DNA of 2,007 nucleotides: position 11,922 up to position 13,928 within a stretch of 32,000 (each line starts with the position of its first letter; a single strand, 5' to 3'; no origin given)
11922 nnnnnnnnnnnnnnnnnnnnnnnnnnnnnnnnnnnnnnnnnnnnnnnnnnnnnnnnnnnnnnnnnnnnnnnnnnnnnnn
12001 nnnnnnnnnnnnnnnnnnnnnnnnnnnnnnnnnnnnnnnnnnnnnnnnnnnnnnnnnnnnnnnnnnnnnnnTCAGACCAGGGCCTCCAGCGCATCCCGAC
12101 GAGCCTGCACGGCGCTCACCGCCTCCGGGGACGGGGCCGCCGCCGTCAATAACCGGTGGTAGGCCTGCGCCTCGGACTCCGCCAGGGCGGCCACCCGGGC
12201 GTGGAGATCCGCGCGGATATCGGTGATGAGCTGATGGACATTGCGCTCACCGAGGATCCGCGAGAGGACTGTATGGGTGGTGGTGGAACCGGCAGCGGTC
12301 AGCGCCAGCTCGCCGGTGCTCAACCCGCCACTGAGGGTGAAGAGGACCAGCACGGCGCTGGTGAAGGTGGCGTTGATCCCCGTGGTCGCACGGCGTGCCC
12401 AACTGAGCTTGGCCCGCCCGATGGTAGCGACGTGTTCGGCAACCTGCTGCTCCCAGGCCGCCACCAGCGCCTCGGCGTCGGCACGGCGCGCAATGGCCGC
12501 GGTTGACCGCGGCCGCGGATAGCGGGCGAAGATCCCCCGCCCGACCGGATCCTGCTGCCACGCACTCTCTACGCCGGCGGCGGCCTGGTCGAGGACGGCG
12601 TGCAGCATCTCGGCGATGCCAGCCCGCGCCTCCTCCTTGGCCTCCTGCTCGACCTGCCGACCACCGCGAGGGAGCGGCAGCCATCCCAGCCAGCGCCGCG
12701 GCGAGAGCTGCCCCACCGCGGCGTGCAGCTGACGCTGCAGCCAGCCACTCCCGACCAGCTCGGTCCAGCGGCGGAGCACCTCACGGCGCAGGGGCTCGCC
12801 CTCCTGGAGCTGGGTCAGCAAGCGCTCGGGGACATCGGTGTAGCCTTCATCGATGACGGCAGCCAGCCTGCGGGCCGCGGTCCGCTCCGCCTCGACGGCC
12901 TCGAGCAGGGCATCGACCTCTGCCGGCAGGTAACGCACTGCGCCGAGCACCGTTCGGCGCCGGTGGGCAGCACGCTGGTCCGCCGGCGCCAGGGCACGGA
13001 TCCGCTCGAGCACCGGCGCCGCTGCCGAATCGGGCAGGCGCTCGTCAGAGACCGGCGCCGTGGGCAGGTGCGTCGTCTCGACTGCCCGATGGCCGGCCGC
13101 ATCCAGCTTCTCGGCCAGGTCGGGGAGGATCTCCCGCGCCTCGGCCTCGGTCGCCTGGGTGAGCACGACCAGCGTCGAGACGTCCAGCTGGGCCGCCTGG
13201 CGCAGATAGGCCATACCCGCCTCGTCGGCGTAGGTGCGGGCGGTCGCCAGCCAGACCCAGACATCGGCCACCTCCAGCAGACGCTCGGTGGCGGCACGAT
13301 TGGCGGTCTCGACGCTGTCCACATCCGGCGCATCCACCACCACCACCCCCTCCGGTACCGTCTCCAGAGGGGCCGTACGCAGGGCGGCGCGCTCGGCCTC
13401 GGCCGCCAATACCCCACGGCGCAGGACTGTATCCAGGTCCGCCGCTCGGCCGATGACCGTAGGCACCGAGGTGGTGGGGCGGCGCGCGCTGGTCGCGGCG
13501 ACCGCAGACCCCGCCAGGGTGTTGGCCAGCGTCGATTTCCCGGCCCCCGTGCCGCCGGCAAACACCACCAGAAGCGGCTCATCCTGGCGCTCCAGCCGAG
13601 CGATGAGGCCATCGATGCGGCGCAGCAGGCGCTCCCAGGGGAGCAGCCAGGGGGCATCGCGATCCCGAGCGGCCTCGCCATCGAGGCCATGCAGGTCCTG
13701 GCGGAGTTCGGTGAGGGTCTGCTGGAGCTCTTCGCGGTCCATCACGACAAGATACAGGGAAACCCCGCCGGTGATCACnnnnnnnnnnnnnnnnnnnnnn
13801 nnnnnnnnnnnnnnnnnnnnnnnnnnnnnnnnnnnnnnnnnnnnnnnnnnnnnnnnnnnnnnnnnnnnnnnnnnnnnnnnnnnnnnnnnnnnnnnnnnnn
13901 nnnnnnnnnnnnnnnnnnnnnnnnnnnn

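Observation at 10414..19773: Five co-directional, tightly spaced genes link an RND pump, a secreted DNA nuclease and the GTPase pair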

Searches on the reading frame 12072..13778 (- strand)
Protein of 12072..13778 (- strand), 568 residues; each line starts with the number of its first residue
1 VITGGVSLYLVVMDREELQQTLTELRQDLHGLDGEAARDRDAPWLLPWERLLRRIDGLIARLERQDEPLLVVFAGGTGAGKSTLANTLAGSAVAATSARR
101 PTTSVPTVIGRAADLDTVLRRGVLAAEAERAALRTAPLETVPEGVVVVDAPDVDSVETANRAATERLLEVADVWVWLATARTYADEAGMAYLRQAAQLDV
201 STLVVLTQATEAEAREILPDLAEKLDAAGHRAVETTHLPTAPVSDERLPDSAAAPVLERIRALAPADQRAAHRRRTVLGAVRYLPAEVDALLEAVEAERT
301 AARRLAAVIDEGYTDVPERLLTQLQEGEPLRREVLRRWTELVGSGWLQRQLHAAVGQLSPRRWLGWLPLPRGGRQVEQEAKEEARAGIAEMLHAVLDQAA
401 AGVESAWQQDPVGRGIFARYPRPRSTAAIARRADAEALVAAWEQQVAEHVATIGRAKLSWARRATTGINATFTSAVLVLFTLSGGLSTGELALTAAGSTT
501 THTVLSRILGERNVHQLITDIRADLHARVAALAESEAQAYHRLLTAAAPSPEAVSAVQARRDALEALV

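Call 3: search_protein_families(library=pfam, proteins=[window:12072-13778:-])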
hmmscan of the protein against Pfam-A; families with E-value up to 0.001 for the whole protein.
window:12072-13778:- (568 aa): 3 families
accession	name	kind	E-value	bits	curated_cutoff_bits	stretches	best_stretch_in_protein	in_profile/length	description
PF00350.29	Dynamin_N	-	6.9e-09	36.4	27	1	71-109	1-38/168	Dynamin family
PF03193.22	RsgA_GTPase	-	3.8e-05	24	30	1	62-98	100-136/174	RsgA GTPase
PF01926.29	MMR_HSR1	-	9.7e-05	22.9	21.9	1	71-154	2-58/113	50S ribosome-binding GTPase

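Call 4: search_protein_families(library=ncbifam, proteins=[window:12072-13778:-])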
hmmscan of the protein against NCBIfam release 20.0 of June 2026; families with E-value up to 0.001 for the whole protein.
window:12072-13778:- (568 aa): 3 families
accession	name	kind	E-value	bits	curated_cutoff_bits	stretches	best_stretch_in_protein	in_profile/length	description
NF000908.1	PRK00089.1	equivalog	0.00013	21.3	237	0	71-103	6-38/291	GTPase Era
TIGR03918.1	GTP_HydF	equivalog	0.00035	19.5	325.55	0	69-106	8-45/392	[FeFe] hydrogenase H-cluster maturation GTPase HydF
NF006744.0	PRK09270.1-3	equivalog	0.00053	19.5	281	0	58-124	13-76/213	nucleoside/nucleotide kinase family protein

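Call 12: find_homologous_proteins(query=window:12072-13778:-)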
Query window:12072-13778:- (568 aa): 90 proteins with E <= 0.001 among 8000 candidates.
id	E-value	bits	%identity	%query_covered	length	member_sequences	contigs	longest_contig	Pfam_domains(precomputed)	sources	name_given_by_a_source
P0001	0.0e+0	1183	100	100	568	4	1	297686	PF00350.30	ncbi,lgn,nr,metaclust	ncbi:hypothetical protein CKO14_02085 [Halorhodospira halophila]|nr:hypothetical protein [Halorhodos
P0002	0.0e+0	1040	90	97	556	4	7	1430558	PF00350.30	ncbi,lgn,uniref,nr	ncbi:MAG: 50S ribosome-binding GTPase [Halorhodospira halophila]|uniref:GTPase n=1 Tax=Halorhodospir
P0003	0.0e+0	1031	90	98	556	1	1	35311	PF00350.30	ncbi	-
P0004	2.8e-264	896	79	98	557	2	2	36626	PF00350.30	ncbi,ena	-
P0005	2.2e-263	893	80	97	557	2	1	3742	PF00350.30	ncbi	ncbi:MAG: hypothetical protein ACLFSJ_06535 [Halorhodospira sp.]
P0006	5.7e-258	875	78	97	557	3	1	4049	PF00350.30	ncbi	ncbi:MAG: hypothetical protein ACOCZF_02795 [Halorhodospira sp.]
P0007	1.4e-255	867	76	99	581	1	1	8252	PF00350.30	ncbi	-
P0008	3.6e-242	823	74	98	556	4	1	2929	PF00350.30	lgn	-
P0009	2.4e-230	784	71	97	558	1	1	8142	PF00350.30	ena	-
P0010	1.2e-229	782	72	96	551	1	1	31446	PF00350.30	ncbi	-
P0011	1.6e-229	781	71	96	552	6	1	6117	PF00350.30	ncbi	ncbi:MAG: hypothetical protein ACLFQ1_09220 [Halochromatium sp.]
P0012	1.0e-212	726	73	89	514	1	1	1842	PF00350.30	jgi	jgi:energy-coupling factor transporter ATP-binding protein EcfA2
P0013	1.8e-206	705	65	99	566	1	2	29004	PF00350.30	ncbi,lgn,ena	-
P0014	1.3e-185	637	59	98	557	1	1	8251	PF00350.30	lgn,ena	-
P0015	5.6e-185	634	59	98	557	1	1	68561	PF00350.30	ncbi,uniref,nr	ncbi:GTPase [Halorhodospira halochloris]|uniref:GTPase n=1 Tax=Halorhodospira halochloris TaxID=1052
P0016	8.5e-185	634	59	98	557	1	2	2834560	PF00350.30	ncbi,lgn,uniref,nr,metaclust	ncbi:possible ATP-binding protein [Halorhodospira halochloris]|uniref:Possible ATP-binding protein n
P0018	1.3e-182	627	61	98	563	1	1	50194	PF00350.30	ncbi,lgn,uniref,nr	ncbi:hypothetical protein CKO15_07400 [Halorhodospira abdelmalekii]|uniref:GTPase n=1 Tax=Halorhodos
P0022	1.2e-123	432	46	97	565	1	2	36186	PF00350.30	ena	-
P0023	2.3e-86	309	40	89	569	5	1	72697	PF01926.30,PF00350.30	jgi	jgi:energy-coupling factor transporter ATP-binding protein EcfA2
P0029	9.3e-82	294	39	88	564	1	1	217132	PF00350.30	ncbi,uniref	ncbi:hypothetical protein [Egicoccus sp. AB-alg2]|uniref:hypothetical protein n=1 Tax=Egicoccus sp. 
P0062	3.6e-72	262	39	85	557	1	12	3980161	PF00350.30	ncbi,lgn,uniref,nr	ncbi:GTPase domain-containing protein [Egicoccus halophilus]|uniref:ABC transporter n=1 Tax=Egicoccu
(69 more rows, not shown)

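Call 15: find_related_loci(query=A1, collection=genome_contigs, flank=10000)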
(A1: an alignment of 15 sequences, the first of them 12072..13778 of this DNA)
Query A1 (568 aa) in genome_contigs; peptide patterns used: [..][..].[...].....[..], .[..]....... (x = any residue, [..] = any of these).
600 stretches matched a pattern (row limit reached: there are more); 255 encode a relative of the query (tblastn E <= 1e-3); the best 80 are kept; 80 distinct loci.
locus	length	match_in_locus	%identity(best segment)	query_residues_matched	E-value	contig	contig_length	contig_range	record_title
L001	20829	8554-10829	31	3-544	6e-58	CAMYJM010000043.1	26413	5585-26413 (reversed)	MAG: uncultured Acidimicrobiaceae bacterium isolate FO_M_Acidobacteriota_19.1 genome assembly, contig: scaffold_4611, wh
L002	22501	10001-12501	30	11-544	9e-56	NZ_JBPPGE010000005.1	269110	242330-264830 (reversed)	Cutibacterium sp. V947 Scaffold5, whole genome shotgun sequence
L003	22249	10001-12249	33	15-546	1e-54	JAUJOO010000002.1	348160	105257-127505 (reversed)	MAG: Nocardioidaceae bacterium isolate YX3bin2 opera_contig_67, whole genome shotgun sequence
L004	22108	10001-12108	33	56-548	3e-54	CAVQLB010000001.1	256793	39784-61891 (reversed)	MAG: uncultured Actinomycetota bacterium isolate MFD02840.bin.1.230 genome assembly, contig: contig_100583, whole genome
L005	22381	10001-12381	33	56-559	6e-54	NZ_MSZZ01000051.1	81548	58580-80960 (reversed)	Thermoactinospora rubra strain YIM 77501 contig051, whole genome shotgun sequence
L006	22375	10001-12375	33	56-550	1e-53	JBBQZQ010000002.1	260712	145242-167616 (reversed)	MAG: Mycobacteriales bacterium isolate Co_metawrap_2244 Cmw_2244_k141_9924337_length_260712_cov_14.9782, whole genome sh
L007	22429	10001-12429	32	34-549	4e-53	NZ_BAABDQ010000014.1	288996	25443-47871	Nonomuraea rosea strain JCM 17326 sequence014, whole genome shotgun sequence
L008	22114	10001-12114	33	41-552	3e-53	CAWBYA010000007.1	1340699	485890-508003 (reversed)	MAG: uncultured Acidimicrobiia bacterium isolate MFD09779.bin.1.81 genome assembly, contig: contig_52049, whole genome s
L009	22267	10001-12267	33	35-548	3e-53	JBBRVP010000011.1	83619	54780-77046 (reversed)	MAG: Jiangellales bacterium isolate La3_metabat2.200 La3_metabat2.200_K_232923_L_83619_cov_35.6253, whole genome shotgun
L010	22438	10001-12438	30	16-566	7e-53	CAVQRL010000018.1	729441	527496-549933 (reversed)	MAG: uncultured Actinomycetota bacterium isolate MFD09779.bin.3.436 genome assembly, contig: contig_7816, whole genome s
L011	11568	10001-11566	32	56-566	1e-52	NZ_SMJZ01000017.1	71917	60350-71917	Nonomuraea longispora strain KC201 NODE_17_length_71917_cov_21.5304, whole genome shotgun sequence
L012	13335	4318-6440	33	56-559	2e-52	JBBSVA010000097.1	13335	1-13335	MAG: Mycobacteriales bacterium isolate SVL2_sbin.61 SVL2_sbin.61_k141_309100_length_13335_cov_29.9592, whole genome shot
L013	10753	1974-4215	31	15-548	2e-51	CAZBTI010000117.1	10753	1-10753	MAG TPA_asm: uncultured Acidimicrobiales bacterium isolate SRP114822_co1_51 genome assembly, contig: NODE_1783_length_10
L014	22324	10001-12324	30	56-540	8e-51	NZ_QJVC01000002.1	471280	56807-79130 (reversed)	Arthrobacter psychrolactophilus strain B7 NODE_2_length_471280_cov_331.207, whole genome shotgun sequence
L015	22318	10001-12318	34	15-549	2e-56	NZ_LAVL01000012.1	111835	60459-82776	Nonomuraea sp. SBT364 scaffold12_size111835, whole genome shotgun sequence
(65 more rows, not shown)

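Call 17: find_encoding_contigs(protein=P0016, flank=10000, max_places=2)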
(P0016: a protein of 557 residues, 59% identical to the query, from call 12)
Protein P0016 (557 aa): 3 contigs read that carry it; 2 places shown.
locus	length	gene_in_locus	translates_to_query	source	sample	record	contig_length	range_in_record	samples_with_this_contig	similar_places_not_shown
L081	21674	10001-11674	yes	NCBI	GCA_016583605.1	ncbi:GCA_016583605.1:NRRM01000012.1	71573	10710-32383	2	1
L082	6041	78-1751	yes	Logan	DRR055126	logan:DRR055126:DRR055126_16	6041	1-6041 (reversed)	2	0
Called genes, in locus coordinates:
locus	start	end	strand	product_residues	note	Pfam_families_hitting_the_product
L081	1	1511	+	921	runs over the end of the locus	PF04760:IF2_N (weak), PF08364:IF2_assoc, PF04760:IF2_N, PF00009:GTP_EFTU, PF00071:Ras (weak), PF01926:MMR_HSR1, PF22042:EF-G_D2, PF11987:IF-2, +1 more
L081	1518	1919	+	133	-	PF02033:RBFA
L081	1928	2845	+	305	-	PF01509:TruB_N, PF16198:TruB_C_2, PF09157:TruB-C_2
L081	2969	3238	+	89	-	PF00312:Ribosomal_S15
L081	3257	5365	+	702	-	PF01138:RNase_PH, PF03725:RNase_PH_C, PF03726:PNPase, PF01138:RNase_PH, PF00013:KH_1, PF00575:S1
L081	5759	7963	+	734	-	PF13328:HD_4, PF04607:RelA_SpoT, PF02824:TGS, PF19296:RelA_AH, PF28438:RelA_RIS, PF13291:ACT_4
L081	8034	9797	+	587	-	PF03372:Exo_endo_phos (weak)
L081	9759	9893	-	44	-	-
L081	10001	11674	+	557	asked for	PF00350:Dynamin_N (faint)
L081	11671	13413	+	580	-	PF00350:Dynamin_N (faint), PF01926:MMR_HSR1 (weak)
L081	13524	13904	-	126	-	PF06339:Ectoine_synth, PF07883:Cupin_2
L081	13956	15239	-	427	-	PF00202:Aminotran_3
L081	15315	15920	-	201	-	PF00583:Acetyltransf_1, PF13673:Acetyltransf_10 (faint), PF13508:Acetyltransf_7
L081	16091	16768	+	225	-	PF00814:TsaD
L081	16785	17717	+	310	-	PF01297:ZnuA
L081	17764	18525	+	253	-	PF00005:ABC_tran, PF13304:AAA_21 (weak)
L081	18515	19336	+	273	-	PF00950:ABC-3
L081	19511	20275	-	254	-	-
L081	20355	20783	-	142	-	PF01502:PRA-CH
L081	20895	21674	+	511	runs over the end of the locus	PF01636:APH, PF13238:AAA_18 (faint), PF06414:Zeta_toxin (weak), PF13671:AAA_33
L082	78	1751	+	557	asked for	PF00350:Dynamin_N (faint)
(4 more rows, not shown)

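Call 18: find_encoding_contigs(protein=P0002, flank=10000, max_places=2)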
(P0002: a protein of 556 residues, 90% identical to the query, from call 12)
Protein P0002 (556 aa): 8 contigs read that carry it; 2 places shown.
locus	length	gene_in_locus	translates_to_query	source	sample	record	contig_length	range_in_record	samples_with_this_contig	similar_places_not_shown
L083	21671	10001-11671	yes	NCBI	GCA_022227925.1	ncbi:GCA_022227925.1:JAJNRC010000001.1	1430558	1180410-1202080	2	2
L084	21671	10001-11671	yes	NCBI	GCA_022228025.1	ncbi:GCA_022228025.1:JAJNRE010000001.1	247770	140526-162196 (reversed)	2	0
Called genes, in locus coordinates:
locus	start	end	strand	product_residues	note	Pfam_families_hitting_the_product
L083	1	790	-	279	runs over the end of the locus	PF27531:MT3502_N (faint), PF03846:SulA (weak)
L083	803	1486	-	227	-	PF01726:LexA_DNA_bind, PF00717:Peptidase_S24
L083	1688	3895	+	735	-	PF13328:HD_4, PF04607:RelA_SpoT, PF02824:TGS, PF19296:RelA_AH, PF28438:RelA_RIS, PF13291:ACT_4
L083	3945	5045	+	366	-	PF25917:BSH_RND, PF25973:BSH_CzcB, PF25944:Beta-barrel_RND (weak), PF25954:Beta-barrel_RND_2, PF25967:RND-MFP_C (weak), PF25989:YknX_C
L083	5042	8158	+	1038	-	PF00873:ACR_tran, PF03176:MMPL (weak)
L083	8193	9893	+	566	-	PF03372:Exo_endo_phos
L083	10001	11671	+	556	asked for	PF00350:Dynamin_N (faint)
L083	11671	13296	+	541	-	PF00350:Dynamin_N (weak), PF01926:MMR_HSR1 (weak)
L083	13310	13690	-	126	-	PF06339:Ectoine_synth, PF07883:Cupin_2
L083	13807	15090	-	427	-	PF00202:Aminotran_3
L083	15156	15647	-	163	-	PF00583:Acetyltransf_1, PF13508:Acetyltransf_7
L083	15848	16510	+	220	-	PF00814:TsaD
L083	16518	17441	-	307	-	PF01297:ZnuA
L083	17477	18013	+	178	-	PF01475:FUR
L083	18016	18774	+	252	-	PF02463:SMC_N (faint), PF00005:ABC_tran, PF13304:AAA_21 (faint)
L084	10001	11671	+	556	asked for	PF00350:Dynamin_N (faint)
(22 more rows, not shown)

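Call 19: find_encoding_contigs(protein=P0018, flank=10000, max_places=2)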
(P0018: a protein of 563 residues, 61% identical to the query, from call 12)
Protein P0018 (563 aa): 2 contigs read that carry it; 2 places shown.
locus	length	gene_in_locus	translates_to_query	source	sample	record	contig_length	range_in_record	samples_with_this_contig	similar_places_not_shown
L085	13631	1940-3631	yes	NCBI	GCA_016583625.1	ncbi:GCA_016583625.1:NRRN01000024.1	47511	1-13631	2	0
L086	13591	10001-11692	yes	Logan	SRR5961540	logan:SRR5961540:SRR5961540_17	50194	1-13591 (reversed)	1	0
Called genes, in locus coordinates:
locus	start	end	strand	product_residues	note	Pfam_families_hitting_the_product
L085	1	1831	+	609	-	PF03372:Exo_endo_phos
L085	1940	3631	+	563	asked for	PF00350:Dynamin_N (faint)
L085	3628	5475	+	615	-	PF00350:Dynamin_N (faint), PF01926:MMR_HSR1 (weak)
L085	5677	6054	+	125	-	PF06339:Ectoine_synth, PF07883:Cupin_2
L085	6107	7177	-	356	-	-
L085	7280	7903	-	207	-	PF01292:Ni_hydr_CYTB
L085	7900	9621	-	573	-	PF14522:Cytochrome_C7 (faint), PF14537:Cytochrom_c3_2 (faint), PF22113:Mtrc-MtrF_II-IV_dom (faint), PF11783:Cytochrome_cB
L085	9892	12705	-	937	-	PF00474:SSF (faint), PF00512:HisKA, PF02518:HATPase_c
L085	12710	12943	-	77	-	-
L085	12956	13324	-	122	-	PF23198:PDE8A_N (weak), PF00072:Response_reg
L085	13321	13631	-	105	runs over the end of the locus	-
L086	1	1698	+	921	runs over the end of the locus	PF04760:IF2_N (weak), PF08364:IF2_assoc, PF04760:IF2_N, PF00009:GTP_EFTU, PF01926:MMR_HSR1, PF22042:EF-G_D2, PF11987:IF-2, PF03144:GTP_EFTU_D2, +1 more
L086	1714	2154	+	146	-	PF02033:RBFA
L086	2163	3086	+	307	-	PF01509:TruB_N, PF16198:TruB_C_2, PF09157:TruB-C_2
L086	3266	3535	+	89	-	PF00312:Ribosomal_S15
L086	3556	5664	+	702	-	PF01138:RNase_PH, PF03725:RNase_PH_C, PF03726:PNPase, PF01138:RNase_PH, PF03725:RNase_PH_C (weak), PF00013:KH_1, PF00575:S1, PF23459:S1_RRP5 (weak)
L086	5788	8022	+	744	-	PF13328:HD_4, PF04607:RelA_SpoT, PF02824:TGS, PF19296:RelA_AH, PF28438:RelA_RIS, PF13291:ACT_4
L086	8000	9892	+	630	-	PF03372:Exo_endo_phos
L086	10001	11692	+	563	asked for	PF00350:Dynamin_N (faint)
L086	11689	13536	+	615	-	PF00350:Dynamin_N (faint), PF01926:MMR_HSR1 (weak)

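Call 20: find_encoding_contigs(protein=P0010, flank=10000, max_places=1)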
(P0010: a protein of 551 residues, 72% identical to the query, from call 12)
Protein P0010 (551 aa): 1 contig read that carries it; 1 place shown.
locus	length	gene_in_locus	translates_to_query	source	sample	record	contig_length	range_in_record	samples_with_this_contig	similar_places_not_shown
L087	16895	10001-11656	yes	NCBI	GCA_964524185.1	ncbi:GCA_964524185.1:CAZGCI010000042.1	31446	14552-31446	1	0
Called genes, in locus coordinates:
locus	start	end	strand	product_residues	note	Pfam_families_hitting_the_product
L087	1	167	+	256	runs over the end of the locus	PF04366:Ysc84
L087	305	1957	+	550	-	PF00515:TPR_1 (faint), PF07719:TPR_2 (faint), PF13174:TPR_6 (faint), PF13428:TPR_14 (faint), PF14559:TPR_19 (faint), PF13424:TPR_12 (faint), PF13181:TPR_8 (faint)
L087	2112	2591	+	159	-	PF14499:DUF4437, PF12973:Cupin_7, PF07883:Cupin_2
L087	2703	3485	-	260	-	PF01988:VIT1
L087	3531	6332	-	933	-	PF00690:Cation_ATPase_N, PF00122:E1-E2_ATPase, PF13246:Cation_ATPase, PF00702:Hydrolase, PF00689:Cation_ATPase_C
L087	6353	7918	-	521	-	PF02028:BCCT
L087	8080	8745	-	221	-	PF00970:FAD_binding_6 (weak), PF00175:NAD_binding_1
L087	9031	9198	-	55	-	-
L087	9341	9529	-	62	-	PF05532:CsbD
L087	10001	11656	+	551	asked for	PF00350:Dynamin_N (faint)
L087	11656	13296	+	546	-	PF20703:nSTAND1 (weak), PF00350:Dynamin_N (faint), PF01926:MMR_HSR1 (weak)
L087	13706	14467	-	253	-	PF04087:DUF389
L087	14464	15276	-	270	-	-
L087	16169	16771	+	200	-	PF01209:Ubie_methyltran, PF13489:Methyltransf_23, PF07021:MetW (weak), PF13847:Methyltransf_31, PF08241:Methyltransf_11, PF08242:Methyltransf_12, PF13649:Methyltransf_25, PF20922:Anamorsin_N (weak)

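Call 21: find_encoding_contigs(protein=P0013, flank=10000, max_places=1)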
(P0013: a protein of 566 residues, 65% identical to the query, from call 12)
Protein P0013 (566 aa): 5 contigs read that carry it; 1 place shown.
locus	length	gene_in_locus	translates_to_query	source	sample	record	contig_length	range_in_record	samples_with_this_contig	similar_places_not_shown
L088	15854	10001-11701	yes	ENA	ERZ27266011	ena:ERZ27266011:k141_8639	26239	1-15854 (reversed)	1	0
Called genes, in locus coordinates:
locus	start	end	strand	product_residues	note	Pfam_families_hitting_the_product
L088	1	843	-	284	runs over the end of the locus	PF27531:MT3502_N, PF03846:SulA (faint)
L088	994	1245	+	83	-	-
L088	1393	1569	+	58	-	-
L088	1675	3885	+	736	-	PF13328:HD_4, PF04607:RelA_SpoT, PF02824:TGS, PF19296:RelA_AH, PF28438:RelA_RIS, PF13291:ACT_4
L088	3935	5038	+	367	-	PF25917:BSH_RND (weak), PF25973:BSH_CzcB (weak), PF25954:Beta-barrel_RND_2, PF25967:RND-MFP_C (weak), PF25989:YknX_C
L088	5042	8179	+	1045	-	PF00873:ACR_tran, PF03176:MMPL (weak)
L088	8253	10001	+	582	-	PF03372:Exo_endo_phos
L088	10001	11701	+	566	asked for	PF00350:Dynamin_N (faint)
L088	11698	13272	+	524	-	PF00350:Dynamin_N (faint)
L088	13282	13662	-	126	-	PF06339:Ectoine_synth, PF07883:Cupin_2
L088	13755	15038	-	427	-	PF00202:Aminotran_3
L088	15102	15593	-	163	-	PF00583:Acetyltransf_1, PF13673:Acetyltransf_10 (weak), PF13508:Acetyltransf_7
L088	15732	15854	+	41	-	?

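Call 22: find_encoding_contigs(protein=P0022, flank=10000, max_places=1)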
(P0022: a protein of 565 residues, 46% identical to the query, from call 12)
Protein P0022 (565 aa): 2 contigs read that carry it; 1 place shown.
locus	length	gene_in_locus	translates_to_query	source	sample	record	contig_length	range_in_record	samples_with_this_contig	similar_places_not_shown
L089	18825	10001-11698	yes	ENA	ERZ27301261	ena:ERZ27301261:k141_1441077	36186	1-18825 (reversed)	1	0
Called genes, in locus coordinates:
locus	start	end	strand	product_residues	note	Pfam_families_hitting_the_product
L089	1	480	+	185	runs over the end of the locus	PF01872:RibD_C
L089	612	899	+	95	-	-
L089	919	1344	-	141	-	PF00903:Glyoxalase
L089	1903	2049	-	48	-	-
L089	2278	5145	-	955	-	-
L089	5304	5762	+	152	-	-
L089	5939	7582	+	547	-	PF19935:DUF6398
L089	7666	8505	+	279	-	-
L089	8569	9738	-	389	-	PF07690:MFS_1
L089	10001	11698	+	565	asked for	PF00350:Dynamin_N (faint)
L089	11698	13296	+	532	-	PF00350:Dynamin_N (faint), PF01926:MMR_HSR1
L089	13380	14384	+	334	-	PF00389:2-Hacid_dh, PF02826:2-Hacid_dh_C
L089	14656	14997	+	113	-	PF17920:TetR_C_16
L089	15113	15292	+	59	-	-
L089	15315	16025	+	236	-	PF13489:Methyltransf_23, PF01209:Ubie_methyltran, PF05175:MTS (weak), PF07021:MetW, PF13649:Methyltransf_25, PF13847:Methyltransf_31, PF08241:Methyltransf_11, PF08242:Methyltransf_12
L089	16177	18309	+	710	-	PF04851:ResIII (weak), PF00270:DEAD, PF00271:Helicase_C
